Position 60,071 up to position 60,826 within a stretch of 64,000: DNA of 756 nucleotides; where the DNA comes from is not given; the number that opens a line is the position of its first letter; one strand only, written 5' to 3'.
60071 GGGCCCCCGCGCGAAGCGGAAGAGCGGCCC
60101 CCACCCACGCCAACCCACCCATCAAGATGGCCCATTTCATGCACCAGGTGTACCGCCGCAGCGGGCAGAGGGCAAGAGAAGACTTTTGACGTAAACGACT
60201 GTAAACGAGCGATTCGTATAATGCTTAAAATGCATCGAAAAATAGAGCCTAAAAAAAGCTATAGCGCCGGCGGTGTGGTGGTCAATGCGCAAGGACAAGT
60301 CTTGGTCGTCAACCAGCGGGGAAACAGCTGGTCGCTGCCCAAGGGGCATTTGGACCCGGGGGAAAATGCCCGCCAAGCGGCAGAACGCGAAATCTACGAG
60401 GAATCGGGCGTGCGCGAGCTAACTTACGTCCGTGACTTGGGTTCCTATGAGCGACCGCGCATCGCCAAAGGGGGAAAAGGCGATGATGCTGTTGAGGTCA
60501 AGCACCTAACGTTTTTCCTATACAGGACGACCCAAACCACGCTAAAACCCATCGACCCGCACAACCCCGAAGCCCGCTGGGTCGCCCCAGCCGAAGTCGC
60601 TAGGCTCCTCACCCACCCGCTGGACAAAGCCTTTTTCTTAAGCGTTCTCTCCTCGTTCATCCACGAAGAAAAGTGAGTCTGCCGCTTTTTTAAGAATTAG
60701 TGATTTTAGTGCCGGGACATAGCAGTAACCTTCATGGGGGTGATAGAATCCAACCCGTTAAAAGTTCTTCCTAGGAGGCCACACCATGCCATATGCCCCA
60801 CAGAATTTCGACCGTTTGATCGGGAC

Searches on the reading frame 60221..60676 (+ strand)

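Call 97: search_protein_families(library=pfam, proteins=[window:60221-60676:+], max_evalue=0.0001)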
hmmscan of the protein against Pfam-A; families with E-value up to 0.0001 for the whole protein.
window:60221-60676:+ (151 aa): 1 family
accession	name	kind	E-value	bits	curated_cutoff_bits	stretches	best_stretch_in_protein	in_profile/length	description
PF00293.34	NUDIX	-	1.4e-20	74.1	21.1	1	14-135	4-127/134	NUDIX domain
